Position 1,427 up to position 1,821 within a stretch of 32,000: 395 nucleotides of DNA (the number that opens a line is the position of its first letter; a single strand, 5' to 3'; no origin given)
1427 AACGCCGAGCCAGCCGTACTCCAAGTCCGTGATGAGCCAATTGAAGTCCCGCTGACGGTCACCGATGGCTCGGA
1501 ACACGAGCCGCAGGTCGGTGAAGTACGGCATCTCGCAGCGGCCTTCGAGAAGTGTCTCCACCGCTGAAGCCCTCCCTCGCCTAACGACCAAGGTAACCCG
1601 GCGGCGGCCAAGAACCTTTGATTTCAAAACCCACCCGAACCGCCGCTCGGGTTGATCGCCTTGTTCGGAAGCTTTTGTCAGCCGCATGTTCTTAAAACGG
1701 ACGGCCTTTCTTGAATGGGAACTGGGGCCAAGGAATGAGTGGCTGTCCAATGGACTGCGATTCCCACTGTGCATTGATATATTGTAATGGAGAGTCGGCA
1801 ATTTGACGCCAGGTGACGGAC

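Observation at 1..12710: Hidden integron cassette array: about 21 ORF+attC units in one orientation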

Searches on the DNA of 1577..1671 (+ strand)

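Call 22: build_rna_model(alignment_id=A1, structure=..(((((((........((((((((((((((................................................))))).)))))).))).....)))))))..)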
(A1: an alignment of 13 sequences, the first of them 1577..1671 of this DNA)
Model R1 built from alignment A1 (13 sequences, 109 columns); structure: as given.
model positions 94; base pairs 21; branch points 0; effective number of sequences 6.01; information 0.608 bits per position. Calibrated on 0.2 Mb of random sequence (short: E-values are rough).
structure used (alignment columns):
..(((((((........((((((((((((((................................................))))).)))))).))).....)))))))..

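Call 23: search_with_rna_model(model_id=R1, source=window, filters=off, max_evalue=10)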
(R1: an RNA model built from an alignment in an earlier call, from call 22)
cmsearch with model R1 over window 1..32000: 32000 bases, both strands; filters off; matches with E-value up to 10: 44.
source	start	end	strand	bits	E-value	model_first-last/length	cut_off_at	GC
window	1577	1671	+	87.1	1.2e-23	1-94/94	no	0.59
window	8056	8149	+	82.5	2.9e-22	1-94/94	no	0.61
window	9655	9749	+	74.7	6e-20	1-94/94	no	0.57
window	6732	6825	+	72.7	2.4e-19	1-94/94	no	0.53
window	11193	11287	+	70.2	1.4e-18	1-94/94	no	0.59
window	11779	11873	+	69.7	1.9e-18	1-94/94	no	0.62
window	10374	10462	+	66.3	2e-17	1-94/94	no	0.67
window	4301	4391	+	65.5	3.3e-17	1-94/94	no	0.59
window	8598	8690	+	63.3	1.5e-16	1-94/94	no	0.53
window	9096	9194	+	58.6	3.9e-15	1-94/94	no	0.56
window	7257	7360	+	58.2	5.2e-15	1-94/94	no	0.68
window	2639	2728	+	56.4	1.8e-14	1-94/94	no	0.59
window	7745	7808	+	52.1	3.4e-13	1-94/94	no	0.58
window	4793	4889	+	43.4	1.3e-10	1-94/94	no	0.56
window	5357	5456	+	37.7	6.9e-09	1-94/94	no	0.6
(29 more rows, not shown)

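Call 33: search_with_rna_model(model_id=R1, sources=[L002, L003, L004, L005, L006, L007, L008, L009, L010, L011, L012, L013, L014, L015, L016, L017, L018, L019, L020, L021, L022, L023, L024, L025, L026, L027, L028, L029, L030, L031, L032, L033, L034, L035, L036, L037, L038, L039, L040, L041, L042, L043, L044, L045, L046, L047, L048, L049, L050, L051, L052, L053, L054, L055, L056, L057, L058, L059, L060, L061, L062, L063, L064, L065, L066, L067, L068, L069, L070, L071, L072, L073, L074, L075, L076, L077, L078, L079, L080, L081], max_evalue=0.001)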
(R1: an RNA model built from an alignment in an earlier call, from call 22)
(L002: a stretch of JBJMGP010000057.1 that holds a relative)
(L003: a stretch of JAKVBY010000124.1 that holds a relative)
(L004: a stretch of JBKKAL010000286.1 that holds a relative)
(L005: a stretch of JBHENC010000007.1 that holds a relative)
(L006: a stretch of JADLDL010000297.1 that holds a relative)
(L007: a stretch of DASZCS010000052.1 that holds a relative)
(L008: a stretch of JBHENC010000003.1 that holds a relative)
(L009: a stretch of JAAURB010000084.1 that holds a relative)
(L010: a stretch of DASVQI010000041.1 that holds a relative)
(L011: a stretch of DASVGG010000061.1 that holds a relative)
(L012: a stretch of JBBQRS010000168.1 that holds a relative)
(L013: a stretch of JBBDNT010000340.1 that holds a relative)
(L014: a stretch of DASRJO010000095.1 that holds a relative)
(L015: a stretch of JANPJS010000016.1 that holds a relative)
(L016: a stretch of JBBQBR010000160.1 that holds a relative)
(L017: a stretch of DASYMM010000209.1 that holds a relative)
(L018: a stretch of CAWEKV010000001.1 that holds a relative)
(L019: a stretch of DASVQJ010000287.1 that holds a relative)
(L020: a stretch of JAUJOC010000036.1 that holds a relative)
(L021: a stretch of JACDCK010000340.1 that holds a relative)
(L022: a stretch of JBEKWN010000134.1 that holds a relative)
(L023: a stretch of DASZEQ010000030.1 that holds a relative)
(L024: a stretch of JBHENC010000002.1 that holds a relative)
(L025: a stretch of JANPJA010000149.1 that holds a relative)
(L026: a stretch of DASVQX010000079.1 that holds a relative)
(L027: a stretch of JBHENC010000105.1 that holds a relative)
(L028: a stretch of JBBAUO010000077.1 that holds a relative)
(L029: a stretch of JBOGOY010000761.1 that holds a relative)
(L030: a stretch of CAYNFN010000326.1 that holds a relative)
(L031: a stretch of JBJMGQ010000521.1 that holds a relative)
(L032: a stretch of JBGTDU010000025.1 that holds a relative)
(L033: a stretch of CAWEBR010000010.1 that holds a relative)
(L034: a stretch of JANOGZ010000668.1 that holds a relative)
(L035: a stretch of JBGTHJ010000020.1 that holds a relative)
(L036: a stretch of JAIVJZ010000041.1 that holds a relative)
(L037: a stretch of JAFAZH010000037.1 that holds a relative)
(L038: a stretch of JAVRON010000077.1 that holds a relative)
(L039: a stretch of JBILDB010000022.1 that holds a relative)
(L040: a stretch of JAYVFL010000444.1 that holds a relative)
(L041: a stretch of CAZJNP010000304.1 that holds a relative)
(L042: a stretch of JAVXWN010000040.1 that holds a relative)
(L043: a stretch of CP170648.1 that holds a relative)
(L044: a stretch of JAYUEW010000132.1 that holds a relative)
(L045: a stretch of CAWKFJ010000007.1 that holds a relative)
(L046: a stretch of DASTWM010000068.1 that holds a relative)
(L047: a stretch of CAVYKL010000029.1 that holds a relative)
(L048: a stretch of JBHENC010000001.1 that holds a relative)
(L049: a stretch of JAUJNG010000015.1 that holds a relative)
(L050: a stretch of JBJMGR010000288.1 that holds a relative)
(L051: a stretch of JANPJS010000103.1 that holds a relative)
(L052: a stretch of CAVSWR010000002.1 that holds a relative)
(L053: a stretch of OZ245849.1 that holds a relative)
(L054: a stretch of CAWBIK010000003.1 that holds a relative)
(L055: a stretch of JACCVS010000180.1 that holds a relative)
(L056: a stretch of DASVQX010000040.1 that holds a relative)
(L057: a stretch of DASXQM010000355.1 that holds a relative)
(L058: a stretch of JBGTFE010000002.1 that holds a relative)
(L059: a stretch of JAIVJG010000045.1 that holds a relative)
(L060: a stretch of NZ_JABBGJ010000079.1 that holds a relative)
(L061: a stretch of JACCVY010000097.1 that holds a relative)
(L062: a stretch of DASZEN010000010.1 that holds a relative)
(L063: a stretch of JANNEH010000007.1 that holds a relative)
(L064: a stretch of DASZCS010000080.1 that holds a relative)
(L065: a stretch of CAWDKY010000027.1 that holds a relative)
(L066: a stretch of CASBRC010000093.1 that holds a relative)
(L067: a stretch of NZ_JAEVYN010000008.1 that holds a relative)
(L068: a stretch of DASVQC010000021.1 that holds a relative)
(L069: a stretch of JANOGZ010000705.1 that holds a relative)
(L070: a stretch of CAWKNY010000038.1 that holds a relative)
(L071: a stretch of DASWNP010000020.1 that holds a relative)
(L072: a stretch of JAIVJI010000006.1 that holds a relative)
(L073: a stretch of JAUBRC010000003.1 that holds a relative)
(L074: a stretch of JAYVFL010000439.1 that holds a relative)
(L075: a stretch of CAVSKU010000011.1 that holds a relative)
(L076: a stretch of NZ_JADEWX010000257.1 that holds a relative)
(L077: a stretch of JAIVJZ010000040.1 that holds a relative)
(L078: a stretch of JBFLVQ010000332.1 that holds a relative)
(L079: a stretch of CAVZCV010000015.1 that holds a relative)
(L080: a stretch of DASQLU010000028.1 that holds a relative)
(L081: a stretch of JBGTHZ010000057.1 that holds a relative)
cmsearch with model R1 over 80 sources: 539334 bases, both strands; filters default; matches with E-value up to 0.001: 239.
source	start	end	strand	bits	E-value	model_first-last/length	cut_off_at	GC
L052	5497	5591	-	70.9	1.4e-17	1-94/94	no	0.6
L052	7767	7861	-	67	2e-16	1-94/94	no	0.63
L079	4297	4389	+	64.7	1e-15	1-94/94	no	0.65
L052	6523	6611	-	61.4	9.7e-15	1-94/94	no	0.57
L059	1893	1982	+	61.2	1.1e-14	1-94/94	no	0.63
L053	1036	1124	-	60.4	1.9e-14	1-94/94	no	0.53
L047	4895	4984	-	60.3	2.1e-14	1-94/94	no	0.67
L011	2069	2161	-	60.1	2.3e-14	1-94/94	no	0.68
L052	7163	7257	-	59.7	3.1e-14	1-94/94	no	0.61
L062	2769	2875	+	59.3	4e-14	1-94/94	no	0.52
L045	508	623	-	59.3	4.1e-14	1-94/94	no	0.64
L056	193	285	+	59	5.2e-14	1-94/94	no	0.66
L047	5797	5902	-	58.9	5.4e-14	1-94/94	no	0.68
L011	7195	7288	-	58.4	7.5e-14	1-94/94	no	0.67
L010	7062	7167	+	58.3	8.3e-14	1-94/94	no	0.54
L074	6883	6969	+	57.7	1.2e-13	1-94/94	no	0.67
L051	6618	6725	-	57.5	1.4e-13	1-94/94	no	0.68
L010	5901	6005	+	57.3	1.6e-13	1-94/94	no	0.55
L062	5225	5334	+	57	2e-13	1-94/94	no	0.55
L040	3114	3203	+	56.9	2.1e-13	1-94/94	no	0.64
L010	6514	6620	+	56.7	2.5e-13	1-94/94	no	0.54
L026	4868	4960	+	56.2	3.4e-13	1-94/94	no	0.68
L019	1811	1904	-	56.1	3.7e-13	1-94/94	no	0.62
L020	7049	7156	-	56.1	3.8e-13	1-94/94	no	0.63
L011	1127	1219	-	55.9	4.2e-13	1-94/94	no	0.71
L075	7240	7346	-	55.9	4.3e-13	1-94/94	no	0.69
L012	757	847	+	55.9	4.4e-13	1-94/94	no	0.68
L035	5092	5198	-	55.8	4.5e-13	1-94/94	no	0.65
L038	1548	1633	-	55.4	5.8e-13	1-94/94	no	0.58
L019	2757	2849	-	55.4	5.9e-13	1-94/94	no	0.62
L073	4558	4649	-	55.3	6.7e-13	1-94/94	no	0.71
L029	2164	2270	-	55.2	6.8e-13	1-94/94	no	0.66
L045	2524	2614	-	55.1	7.6e-13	1-94/94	no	0.66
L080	5140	5245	-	55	8e-13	1-94/94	no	0.61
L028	7503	7592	-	54.9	8.3e-13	1-94/94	no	0.52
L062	4625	4732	+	54.5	1.1e-12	1-94/94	no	0.5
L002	6758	6850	+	54.5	1.1e-12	1-94/94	no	0.63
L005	3930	4033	+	54.4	1.2e-12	1-94/94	no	0.62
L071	606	712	-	54.4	1.2e-12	1-94/94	no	0.61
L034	577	683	-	54.4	1.2e-12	1-94/94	no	0.66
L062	3841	3946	+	54.3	1.3e-12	1-94/94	no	0.51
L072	4260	4353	-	54.1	1.4e-12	1-94/94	no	0.65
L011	2821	2914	-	54.1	1.5e-12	1-94/94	no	0.65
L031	4531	4624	-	54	1.5e-12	1-94/94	no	0.68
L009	447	537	+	53.9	1.7e-12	1-94/94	no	0.55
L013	546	636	-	53.7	1.9e-12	1-94/94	no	0.58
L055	2192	2299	-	53.7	1.9e-12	1-94/94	no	0.6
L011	3945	4042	-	53.6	2.1e-12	1-94/94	no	0.67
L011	1378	1470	-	53.4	2.4e-12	1-94/94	no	0.68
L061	3215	3321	-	53.4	2.5e-12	1-94/94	no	0.55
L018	6493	6596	+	53.4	2.5e-12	1-94/94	no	0.63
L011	7884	7977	-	53.1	2.9e-12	1-94/94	no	0.68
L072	2846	2939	-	52.5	4.4e-12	1-94/94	no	0.69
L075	6597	6709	-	52.5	4.5e-12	1-94/94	no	0.55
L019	444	537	-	52.5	4.6e-12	1-94/94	no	0.67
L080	5590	5679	-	52.4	4.9e-12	1-94/94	no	0.61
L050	600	693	-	52.3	5.2e-12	1-94/94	no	0.66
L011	4532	4625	-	52.2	5.4e-12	1-94/94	no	0.63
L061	4043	4144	-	52.2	5.5e-12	1-94/94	no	0.59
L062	2039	2145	+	52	6.2e-12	1-94/94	no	0.58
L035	5403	5510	-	51.9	6.9e-12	1-94/94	no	0.62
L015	411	518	-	51.8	6.9e-12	1-94/94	no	0.68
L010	4080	4185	+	51.8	7.2e-12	1-94/94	no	0.54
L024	170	275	-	51.8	7.2e-12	1-94/94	no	0.64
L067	2556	2645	-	51.4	9.5e-12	1-94/94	no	0.68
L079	5857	5948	+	51.3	1e-11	1-94/94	no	0.6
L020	4486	4601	-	51.2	1.1e-11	1-94/94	no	0.63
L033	5031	5137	+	51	1.2e-11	1-94/94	no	0.64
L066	786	879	-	50.9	1.4e-11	1-94/94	no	0.59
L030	636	735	-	50.8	1.5e-11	1-94/94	no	0.66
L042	1288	1376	-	50.6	1.6e-11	1-94/94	no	0.63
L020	5649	5752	-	50.6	1.6e-11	1-94/94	no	0.63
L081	112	202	-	50.6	1.7e-11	1-94/94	no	0.63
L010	7403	7509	+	50.3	2e-11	1-94/94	no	0.55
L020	5188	5293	-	50.3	2e-11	1-94/94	no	0.62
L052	6088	6192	-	50.3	2e-11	1-94/94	no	0.58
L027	109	214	-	50.3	2.1e-11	1-94/94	no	0.65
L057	4109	4215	+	50.2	2.2e-11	1-94/94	no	0.65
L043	531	621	-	50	2.5e-11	1-94/94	no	0.45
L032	3398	3503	-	50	2.5e-11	1-94/94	no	0.6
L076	1558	1648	-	50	2.6e-11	1-94/94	no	0.57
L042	2448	2540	-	49.7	3e-11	1-94/94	no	0.66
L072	1605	1694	-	49.7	3.1e-11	1-94/94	no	0.68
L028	2736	2825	-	49.6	3.2e-11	1-94/94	no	0.47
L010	3424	3536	+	49.5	3.4e-11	1-94/94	no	0.51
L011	498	590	-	49.5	3.6e-11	1-94/94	no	0.66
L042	1880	1969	-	49.3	4e-11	1-94/94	no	0.6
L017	4430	4522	+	49.2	4.3e-11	1-94/94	no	0.65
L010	2454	2560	+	49.2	4.3e-11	1-94/94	no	0.66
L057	1865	1976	+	49.2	4.3e-11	1-94/94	no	0.57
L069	45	149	+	49.1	4.5e-11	1-94/94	no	0.67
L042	846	955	-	49.1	4.5e-11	1-94/94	no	0.58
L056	2826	2919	+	49.1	4.5e-11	1-94/94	no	0.64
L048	5022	5127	+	48.9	5.3e-11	1-94/94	no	0.59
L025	2798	2903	+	48.9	5.4e-11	1-94/94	no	0.67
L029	1657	1747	-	48.4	7.5e-11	1-94/94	no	0.59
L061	2090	2196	-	47.9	1e-10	1-94/94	no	0.66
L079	5476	5567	+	47.8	1.1e-10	1-94/94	no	0.58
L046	2334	2428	-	47.8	1.1e-10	1-94/94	no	0.69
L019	1206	1298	-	47.8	1.1e-10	1-94/94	no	0.69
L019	5955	6047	-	47.6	1.3e-10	1-94/94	no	0.59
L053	2971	3066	-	47.5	1.4e-10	1-94/94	no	0.59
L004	3491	3598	-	47.2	1.7e-10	1-94/94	no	0.62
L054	820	909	+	47.1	1.8e-10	1-94/94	no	0.62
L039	3329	3419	-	47.1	1.8e-10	1-94/94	no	0.56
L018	1215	1297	+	47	2e-10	1-94/94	no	0.66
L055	1505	1595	-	46.9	2.1e-10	1-94/94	no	0.56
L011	6234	6326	-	46.8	2.3e-10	1-94/94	no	0.67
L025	3349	3455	+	46.5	2.7e-10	1-94/94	no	0.65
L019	5054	5147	-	45.9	4.1e-10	1-94/94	no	0.65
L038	107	200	-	45.9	4.1e-10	1-94/94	no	0.62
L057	3481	3593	+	45.9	4.2e-10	1-94/94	no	0.57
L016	1933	2027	+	45.9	4.2e-10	1-94/94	no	0.63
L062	487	593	+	45.9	4.2e-10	1-94/94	no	0.61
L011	5987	6080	-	45.8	4.4e-10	1-94/94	no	0.65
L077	1420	1526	-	45.6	4.9e-10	1-94/94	no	0.61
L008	5445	5551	+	45.4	5.8e-10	1-94/94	no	0.56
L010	628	733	+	45.3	6.3e-10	1-94/94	no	0.52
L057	5229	5318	+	45.3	6.3e-10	1-94/94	no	0.62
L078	5837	5906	+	45.2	6.5e-10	1-94/94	no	0.7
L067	4124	4211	-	45.2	6.8e-10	1-94/94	no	0.59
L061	4688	4753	-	45.2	6.9e-10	1-94/94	no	0.7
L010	1143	1255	+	45.1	7.1e-10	1-94/94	no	0.56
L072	1041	1133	-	45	7.6e-10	1-94/94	no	0.65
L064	1940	2029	-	45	7.7e-10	1-94/94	no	0.6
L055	524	640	-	44.8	8.9e-10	1-94/94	no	0.46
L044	1995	2098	+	44.8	8.9e-10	1-94/94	no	0.62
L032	1500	1563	-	44.7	9.3e-10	1-94/94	no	0.55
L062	2956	3069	+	44.7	9.6e-10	1-94/94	no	0.52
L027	267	356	-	44.6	9.9e-10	1-94/94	no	0.62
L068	413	502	-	44.6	1e-09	1-94/94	no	0.62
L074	7427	7517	+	44.6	1e-09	1-94/94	no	0.67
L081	1939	2044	-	44.5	1.1e-09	1-94/94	no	0.59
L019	1066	1155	-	44.4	1.2e-09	1-94/94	no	0.62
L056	616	707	+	44.4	1.2e-09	1-94/94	no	0.57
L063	3208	3297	+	44.3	1.2e-09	1-94/94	no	0.47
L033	7221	7332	+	44.3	1.3e-09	1-94/94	no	0.57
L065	6112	6214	+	44.1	1.4e-09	1-94/94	no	0.56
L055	2838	2943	-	44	1.5e-09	1-94/94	no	0.49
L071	1380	1492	-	43.9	1.6e-09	1-94/94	no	0.53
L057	2937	3026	+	43.9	1.7e-09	1-94/94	no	0.62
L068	4792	4881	-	43.9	1.7e-09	1-94/94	no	0.63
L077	1908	1997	-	43.8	1.7e-09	1-94/94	no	0.57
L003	315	406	+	43.8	1.8e-09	1-94/94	no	0.54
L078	3858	3963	+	43.6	2e-09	1-94/94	no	0.58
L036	3593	3696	+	43.5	2.1e-09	1-94/94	no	0.58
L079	3801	3892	+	43.5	2.1e-09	1-94/94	no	0.64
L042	1115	1207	-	43.4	2.4e-09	1-94/94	no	0.66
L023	932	1038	+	43.3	2.6e-09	1-94/94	no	0.52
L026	7795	7887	-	43.3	2.6e-09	1-94/94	no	0.62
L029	205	312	-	43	3e-09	1-94/94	no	0.61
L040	3691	3780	+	42.7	3.8e-09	1-94/94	no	0.53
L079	5080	5194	+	42.6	4.1e-09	1-94/94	no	0.6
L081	2473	2537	-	42.5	4.4e-09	1-94/94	no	0.62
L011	5735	5828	-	42.3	4.8e-09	1-94/94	no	0.64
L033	4440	4551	+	42.3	4.9e-09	1-94/94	no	0.57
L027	534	623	-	42.2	5.4e-09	1-94/94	no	0.57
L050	772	860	-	42.1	5.8e-09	1-94/94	no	0.6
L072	513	606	-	41.7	7.7e-09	1-94/94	no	0.63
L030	1222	1321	-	41.6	8.1e-09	1-94/94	no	0.65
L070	2083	2186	+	41.6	8.1e-09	1-94/94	no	0.58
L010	1880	2001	+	41.6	8.1e-09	1-94/94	no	0.56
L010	2970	3076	+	41.6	8.2e-09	1-94/94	no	0.46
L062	163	271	+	41.6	8.2e-09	1-94/94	no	0.5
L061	5296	5402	-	41.5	8.5e-09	1-94/94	no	0.62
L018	2874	2973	+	41.5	8.8e-09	1-94/94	no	0.72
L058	5115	5222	-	41.4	9e-09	1-94/94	no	0.61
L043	30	121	-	41.4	9.2e-09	1-94/94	no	0.62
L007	712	817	-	41.1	1.1e-08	1-94/94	no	0.64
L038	845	937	-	41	1.2e-08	1-94/94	no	0.63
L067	3130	3220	-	40.8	1.4e-08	1-94/94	no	0.57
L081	3462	3570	-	40.7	1.4e-08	1-94/94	no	0.61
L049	3469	3578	+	40.7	1.4e-08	1-94/94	no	0.61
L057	524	635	+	40.5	1.7e-08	1-94/94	no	0.54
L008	4082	4188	+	40.3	1.9e-08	1-94/94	no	0.61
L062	3644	3757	+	40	2.4e-08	1-94/94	no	0.48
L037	7754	7855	+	40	2.4e-08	1-94/94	no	0.67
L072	5071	5161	-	39.9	2.5e-08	1-94/94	no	0.66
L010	4736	4841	+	39.9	2.7e-08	1-94/94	no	0.53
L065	3928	3997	+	39.8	2.8e-08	1-94/94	no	0.59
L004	2053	2159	-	38.7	6.1e-08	1-94/94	no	0.55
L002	7344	7437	+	38.5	6.6e-08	1-94/94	no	0.69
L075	5727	5839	-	38.4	7.3e-08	1-94/94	no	0.58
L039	516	604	-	38.4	7.4e-08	1-94/94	no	0.57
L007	3272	3378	-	38.2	8.2e-08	1-94/94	no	0.64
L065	3307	3388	+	38.2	8.4e-08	1-94/94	no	0.61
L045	3140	3253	-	38.2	8.6e-08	1-94/94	no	0.61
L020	4240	4331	-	38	9.2e-08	1-94/94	no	0.6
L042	265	354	-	37.8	1.1e-07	1-94/94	no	0.62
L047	3088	3186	-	37.5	1.4e-07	1-94/94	no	0.61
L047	3430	3528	-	37.5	1.4e-07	1-94/94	no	0.61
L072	6024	6117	-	37.4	1.4e-07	1-94/94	no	0.68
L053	708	800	-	37.3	1.5e-07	1-94/94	no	0.54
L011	3341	3433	-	37.2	1.6e-07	1-94/94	no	0.66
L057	5719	5830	+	37.1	1.8e-07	1-94/94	no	0.58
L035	4375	4484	-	36.1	3.6e-07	1-94/94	no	0.6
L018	6684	6786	+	36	3.9e-07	1-94/94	no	0.64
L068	1345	1449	-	36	3.9e-07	1-94/94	no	0.64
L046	3895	3991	-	35.8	4.3e-07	1-94/94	no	0.67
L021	140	243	-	35.8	4.4e-07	1-94/94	no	0.65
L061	6013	6123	-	35.7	4.6e-07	1-94/94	no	0.51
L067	5046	5135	-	35.5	5.2e-07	1-94/94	no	0.49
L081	4538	4614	-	35.4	5.8e-07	1-94/94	no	0.61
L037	7082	7167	+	34.7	9.3e-07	1-94/94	no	0.71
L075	4692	4803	-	34.6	1e-06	1-94/94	no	0.57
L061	7143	7256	-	34.5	1.1e-06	1-94/94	no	0.57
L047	2746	2844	-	34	1.5e-06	1-94/94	no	0.6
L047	3772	3871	-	33.9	1.6e-06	1-94/94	no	0.6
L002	5929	6022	+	33.4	2.2e-06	1-94/94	no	0.65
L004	2735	2847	-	33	2.9e-06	1-94/94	no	0.52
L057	2380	2490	+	33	2.9e-06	1-94/94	no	0.6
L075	4154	4262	-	32.7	3.5e-06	1-94/94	no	0.52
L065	5277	5372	+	32.6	3.8e-06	1-94/94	no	0.47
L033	6564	6652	+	32.6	4e-06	1-94/94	no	0.6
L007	2136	2238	-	32.4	4.4e-06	1-94/94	no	0.57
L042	121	213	-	32.1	5.6e-06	1-94/94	no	0.6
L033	3238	3350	+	31.9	6.6e-06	1-94/94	no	0.56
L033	1917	2004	+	31.7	7.4e-06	1-94/94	no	0.62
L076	158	246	-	30.4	1.8e-05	1-94/94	no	0.53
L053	2392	2489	-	29.9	2.4e-05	1-94/94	no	0.51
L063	1323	1410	+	29.2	4.1e-05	1-94/94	no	0.5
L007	1726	1828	-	28.8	5.3e-05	1-94/94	no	0.64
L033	3722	3815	+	28.7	5.7e-05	1-94/94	no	0.57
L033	7918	8000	+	28.7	5.9e-05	1-87/94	3'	0.66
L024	1323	1435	-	28.1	8.5e-05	1-94/94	no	0.6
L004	1099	1215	-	27.9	9.6e-05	1-94/94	no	0.53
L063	360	452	+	27.6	0.00012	1-94/94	no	0.55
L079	4297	4389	-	27.1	0.00017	1-94/94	no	0.65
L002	6758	6850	-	27.1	0.00017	1-94/94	no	0.63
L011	7195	7288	+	26.9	0.0002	1-94/94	no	0.67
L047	4117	4215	-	26.4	0.00027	1-94/94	no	0.61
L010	1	98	+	26.1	0.00034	10-94/94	5'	0.53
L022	1195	1291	-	26.1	0.00034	1-94/94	no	0.61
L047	5228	5326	-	26.1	0.00036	1-94/94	no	0.6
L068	7252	7368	-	25.7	0.00046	1-94/94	no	0.68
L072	2846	2939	+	25.5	0.0005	1-94/94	no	0.69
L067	6138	6228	-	25.2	0.00064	1-94/94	no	0.48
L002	5419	5512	+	25.1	0.00069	1-94/94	no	0.66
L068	5402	5493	-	24.6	0.00098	1-94/94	no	0.58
